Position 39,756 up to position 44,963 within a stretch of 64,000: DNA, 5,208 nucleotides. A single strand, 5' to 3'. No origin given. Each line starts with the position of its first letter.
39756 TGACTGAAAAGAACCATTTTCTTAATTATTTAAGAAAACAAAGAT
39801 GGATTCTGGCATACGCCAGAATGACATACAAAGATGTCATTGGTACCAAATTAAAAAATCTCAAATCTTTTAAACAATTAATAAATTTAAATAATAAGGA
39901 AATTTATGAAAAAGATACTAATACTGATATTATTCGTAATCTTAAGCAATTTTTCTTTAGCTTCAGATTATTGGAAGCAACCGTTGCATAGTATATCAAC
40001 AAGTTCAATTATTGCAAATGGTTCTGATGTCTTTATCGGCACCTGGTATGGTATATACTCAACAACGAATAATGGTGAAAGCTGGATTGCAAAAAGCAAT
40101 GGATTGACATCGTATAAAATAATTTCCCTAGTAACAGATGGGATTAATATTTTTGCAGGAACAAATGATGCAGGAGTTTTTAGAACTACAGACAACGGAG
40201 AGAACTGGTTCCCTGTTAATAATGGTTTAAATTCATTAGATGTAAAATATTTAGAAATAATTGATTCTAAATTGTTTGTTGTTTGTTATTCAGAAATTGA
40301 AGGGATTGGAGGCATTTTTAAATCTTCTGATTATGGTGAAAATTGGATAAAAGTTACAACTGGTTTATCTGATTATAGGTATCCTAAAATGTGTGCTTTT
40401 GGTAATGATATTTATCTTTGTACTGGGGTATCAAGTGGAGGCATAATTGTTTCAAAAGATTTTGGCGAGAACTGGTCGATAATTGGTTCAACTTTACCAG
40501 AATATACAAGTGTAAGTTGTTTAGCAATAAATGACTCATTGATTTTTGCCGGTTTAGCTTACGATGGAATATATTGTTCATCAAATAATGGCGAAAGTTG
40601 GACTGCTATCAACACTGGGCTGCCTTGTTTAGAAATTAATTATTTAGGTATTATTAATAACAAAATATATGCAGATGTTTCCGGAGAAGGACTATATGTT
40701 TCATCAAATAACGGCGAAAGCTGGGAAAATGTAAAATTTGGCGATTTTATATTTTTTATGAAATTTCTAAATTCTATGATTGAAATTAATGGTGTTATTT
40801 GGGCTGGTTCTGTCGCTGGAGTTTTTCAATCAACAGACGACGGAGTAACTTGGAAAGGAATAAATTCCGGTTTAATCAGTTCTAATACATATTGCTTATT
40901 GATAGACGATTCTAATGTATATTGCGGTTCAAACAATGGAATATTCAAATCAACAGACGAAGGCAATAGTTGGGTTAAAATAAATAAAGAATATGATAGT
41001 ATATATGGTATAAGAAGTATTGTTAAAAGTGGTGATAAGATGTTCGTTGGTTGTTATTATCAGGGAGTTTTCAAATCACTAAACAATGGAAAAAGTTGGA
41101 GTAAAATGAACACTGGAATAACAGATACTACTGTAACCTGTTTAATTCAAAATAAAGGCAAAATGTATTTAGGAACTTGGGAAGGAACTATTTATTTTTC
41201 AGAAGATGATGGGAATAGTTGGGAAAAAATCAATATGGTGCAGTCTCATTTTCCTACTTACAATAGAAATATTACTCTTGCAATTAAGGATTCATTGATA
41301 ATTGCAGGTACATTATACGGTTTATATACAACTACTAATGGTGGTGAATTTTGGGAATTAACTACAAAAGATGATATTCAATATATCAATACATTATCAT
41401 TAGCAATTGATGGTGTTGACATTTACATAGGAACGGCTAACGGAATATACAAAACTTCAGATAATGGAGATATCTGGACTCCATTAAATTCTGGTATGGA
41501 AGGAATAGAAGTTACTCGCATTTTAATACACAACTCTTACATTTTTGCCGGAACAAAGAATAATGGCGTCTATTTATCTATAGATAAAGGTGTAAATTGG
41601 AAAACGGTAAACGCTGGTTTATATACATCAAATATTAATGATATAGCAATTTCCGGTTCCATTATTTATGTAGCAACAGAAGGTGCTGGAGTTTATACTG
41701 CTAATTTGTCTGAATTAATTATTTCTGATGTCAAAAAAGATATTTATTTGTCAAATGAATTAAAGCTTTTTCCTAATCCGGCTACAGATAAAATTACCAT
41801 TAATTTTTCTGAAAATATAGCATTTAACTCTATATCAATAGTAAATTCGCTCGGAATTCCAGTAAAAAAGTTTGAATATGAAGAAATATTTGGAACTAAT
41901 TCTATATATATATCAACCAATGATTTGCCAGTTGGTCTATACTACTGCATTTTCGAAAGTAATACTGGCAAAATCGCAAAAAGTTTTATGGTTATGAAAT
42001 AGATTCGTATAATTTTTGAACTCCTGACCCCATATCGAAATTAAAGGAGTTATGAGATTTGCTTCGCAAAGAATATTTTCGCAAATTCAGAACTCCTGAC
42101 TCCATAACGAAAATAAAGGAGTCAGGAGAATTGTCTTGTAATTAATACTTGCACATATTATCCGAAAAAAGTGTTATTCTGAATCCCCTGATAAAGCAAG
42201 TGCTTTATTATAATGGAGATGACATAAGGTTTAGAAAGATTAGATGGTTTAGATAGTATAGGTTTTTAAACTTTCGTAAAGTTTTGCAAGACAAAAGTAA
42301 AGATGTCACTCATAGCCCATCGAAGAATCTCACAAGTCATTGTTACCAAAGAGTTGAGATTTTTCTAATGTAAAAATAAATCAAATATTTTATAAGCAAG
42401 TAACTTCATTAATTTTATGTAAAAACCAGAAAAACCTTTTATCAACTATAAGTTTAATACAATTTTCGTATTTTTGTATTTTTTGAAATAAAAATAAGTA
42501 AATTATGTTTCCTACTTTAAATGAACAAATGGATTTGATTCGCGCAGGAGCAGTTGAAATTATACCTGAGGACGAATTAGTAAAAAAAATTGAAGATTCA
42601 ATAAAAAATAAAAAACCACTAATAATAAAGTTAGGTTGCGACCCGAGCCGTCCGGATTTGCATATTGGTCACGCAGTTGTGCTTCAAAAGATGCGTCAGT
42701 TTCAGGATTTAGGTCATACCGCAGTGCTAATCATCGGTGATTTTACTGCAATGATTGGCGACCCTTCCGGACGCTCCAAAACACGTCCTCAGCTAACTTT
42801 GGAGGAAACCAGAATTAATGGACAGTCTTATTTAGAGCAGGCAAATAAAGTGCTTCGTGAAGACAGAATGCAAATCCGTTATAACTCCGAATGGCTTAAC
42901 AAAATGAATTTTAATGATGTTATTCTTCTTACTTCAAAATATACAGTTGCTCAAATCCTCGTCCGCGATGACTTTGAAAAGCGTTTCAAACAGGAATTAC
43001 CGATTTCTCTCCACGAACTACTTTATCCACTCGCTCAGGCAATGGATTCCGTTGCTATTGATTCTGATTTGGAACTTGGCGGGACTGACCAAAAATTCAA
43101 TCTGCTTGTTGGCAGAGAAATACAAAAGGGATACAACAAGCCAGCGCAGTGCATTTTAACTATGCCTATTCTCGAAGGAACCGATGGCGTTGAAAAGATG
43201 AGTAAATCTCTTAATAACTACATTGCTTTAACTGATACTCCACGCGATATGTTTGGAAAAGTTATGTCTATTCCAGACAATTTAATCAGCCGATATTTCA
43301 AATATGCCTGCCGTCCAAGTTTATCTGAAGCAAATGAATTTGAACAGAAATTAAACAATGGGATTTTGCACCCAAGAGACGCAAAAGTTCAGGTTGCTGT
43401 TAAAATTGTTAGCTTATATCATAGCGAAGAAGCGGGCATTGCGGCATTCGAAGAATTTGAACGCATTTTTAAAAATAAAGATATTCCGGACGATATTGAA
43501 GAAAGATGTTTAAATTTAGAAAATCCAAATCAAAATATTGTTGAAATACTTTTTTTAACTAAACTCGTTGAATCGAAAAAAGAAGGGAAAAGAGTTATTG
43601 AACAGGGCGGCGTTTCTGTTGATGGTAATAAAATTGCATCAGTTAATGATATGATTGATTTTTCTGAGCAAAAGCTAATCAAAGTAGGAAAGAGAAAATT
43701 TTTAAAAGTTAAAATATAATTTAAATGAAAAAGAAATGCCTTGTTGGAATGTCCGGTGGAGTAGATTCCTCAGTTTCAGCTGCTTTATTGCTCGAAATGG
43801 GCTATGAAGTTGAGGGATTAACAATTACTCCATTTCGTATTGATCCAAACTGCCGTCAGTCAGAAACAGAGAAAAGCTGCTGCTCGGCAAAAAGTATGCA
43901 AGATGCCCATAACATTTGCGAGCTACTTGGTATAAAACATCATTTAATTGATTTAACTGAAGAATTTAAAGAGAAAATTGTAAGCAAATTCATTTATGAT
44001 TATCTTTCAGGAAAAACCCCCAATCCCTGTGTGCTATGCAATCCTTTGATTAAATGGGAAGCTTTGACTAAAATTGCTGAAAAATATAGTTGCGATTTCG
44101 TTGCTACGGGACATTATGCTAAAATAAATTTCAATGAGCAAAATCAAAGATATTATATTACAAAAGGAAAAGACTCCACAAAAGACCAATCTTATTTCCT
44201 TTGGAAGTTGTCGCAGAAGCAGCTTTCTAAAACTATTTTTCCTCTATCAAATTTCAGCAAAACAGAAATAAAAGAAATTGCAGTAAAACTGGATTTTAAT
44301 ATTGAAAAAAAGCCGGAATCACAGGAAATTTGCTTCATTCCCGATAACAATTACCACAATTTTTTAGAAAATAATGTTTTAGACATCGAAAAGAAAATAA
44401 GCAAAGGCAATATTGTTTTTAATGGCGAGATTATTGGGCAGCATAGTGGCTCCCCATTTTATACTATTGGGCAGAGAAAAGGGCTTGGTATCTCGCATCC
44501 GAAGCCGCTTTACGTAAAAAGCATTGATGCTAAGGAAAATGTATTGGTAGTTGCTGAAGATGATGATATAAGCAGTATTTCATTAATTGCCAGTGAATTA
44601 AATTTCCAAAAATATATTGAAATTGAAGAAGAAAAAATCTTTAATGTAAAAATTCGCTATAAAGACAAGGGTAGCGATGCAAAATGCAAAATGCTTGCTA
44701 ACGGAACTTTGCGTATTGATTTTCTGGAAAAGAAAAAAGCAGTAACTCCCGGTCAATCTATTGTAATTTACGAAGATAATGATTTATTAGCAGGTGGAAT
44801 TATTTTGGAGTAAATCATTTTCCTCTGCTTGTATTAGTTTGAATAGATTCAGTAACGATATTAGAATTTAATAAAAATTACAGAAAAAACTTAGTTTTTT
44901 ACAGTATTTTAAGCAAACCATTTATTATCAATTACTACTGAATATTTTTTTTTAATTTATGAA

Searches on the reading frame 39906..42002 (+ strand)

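Call 8: search_protein_families(library=pfam, proteins=[window:39906-42002:+], max_evalue=0.001)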
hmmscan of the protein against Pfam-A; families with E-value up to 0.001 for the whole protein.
window:39906-42002:+ (698 aa): 5 families
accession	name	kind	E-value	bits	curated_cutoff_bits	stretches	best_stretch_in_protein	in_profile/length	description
PF15902.12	Sortilin-Vps10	-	9.4e-27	94.3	33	1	388-488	3-114/446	Sortilin, neurotensin receptor 3,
PF02012.26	BNR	-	1e-11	43.4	27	0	182-191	2-11/12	BNR/Asp-box repeat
PF18962.6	Por_Secre_tail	-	1.6e-10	41.5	27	1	621-696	1-75/75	Secretion system C-terminal sorting domain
PF14870.12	PSII_BNR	-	3.4e-08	33.5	27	1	340-441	34-139/303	Photosynthesis system II assembly factor YCF48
PF19056.6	WD40_2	-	0.00051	19.3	22.5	0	170-235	103-170/488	WD40 repeated domain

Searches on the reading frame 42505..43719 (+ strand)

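Call 8: search_protein_families(library=pfam, proteins=[window:42505-43719:+], max_evalue=0.001)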
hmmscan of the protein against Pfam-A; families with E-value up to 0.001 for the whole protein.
window:42505-43719:+ (404 aa): 4 families
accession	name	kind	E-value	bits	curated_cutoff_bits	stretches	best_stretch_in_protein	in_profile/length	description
PF00579.31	tRNA-synt_1b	-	1.8e-69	234.8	21.1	1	34-323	1-292/292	tRNA synthetases class I (W and Y)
PF22421.1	SYY_C-terminal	-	1.4e-07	31.7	27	1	336-399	12-80/83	Tyrosine--tRNA ligase SYY-like C-terminal domain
PF01479.30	S4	-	8.4e-05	22.7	22.8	1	348-388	6-46/48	S4 domain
PF16714.10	TyrRSs_C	-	0.00031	21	30.6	1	342-386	20-67/120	Tyrosyl-tRNA synthetase C-terminal domain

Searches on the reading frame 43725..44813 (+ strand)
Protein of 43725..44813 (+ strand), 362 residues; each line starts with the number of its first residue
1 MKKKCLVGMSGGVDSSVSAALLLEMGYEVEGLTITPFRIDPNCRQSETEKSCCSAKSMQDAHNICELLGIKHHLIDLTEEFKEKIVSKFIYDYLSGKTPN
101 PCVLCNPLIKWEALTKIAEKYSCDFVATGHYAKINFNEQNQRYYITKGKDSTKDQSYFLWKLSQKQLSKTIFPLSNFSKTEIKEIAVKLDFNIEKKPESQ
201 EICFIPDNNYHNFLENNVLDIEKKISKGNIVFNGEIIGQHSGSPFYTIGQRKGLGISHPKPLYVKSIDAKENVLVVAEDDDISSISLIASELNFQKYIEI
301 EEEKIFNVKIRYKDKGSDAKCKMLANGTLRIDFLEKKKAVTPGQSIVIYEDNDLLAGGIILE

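Call 8: search_protein_families(library=pfam, proteins=[window:43725-44813:+], max_evalue=0.001)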
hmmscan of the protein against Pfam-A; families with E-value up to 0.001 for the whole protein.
window:43725-44813:+ (362 aa): 9 families
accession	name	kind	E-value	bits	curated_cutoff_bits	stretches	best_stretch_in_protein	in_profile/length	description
PF03054.22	tRNA_Me_trans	-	1.7e-71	240.5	20.6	1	4-206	2-201/202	tRNA methyl transferase HUP domain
PF20259.3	tRNA_Me_trans_M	-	3.8e-16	58.8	27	1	226-277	11-65/66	tRNA methyl transferase PRC-barrel domain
PF20258.4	tRNA_Me_trans_C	-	8.7e-15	55.3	20.6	1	286-360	3-77/77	Aminomethyltransferase beta-barrel domain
PF06508.19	QueC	-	4e-05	23.7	22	1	4-194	1-178/210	Queuosine biosynthesis protein QueC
PF01171.26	ATP_bind_3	-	5.2e-05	23.5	27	0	5-71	2-67/182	PP-loop family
PF24167.1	DUF7411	-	7e-05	22.9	28.7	0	5-46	3-42/194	Family of unknown function (DUF7411)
PF02540.23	NAD_synthase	-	0.0001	21.9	21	1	3-81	19-85/242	NAD synthase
PF02568.20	ThiI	-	0.00022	21.4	20.5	0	4-129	5-115/197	Thiamine biosynthesis protein (ThiI)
PF01507.26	PAPS_reduct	-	0.00034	21.1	22.5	1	5-189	2-152/175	Phosphoadenosine phosphosulfate reductase domain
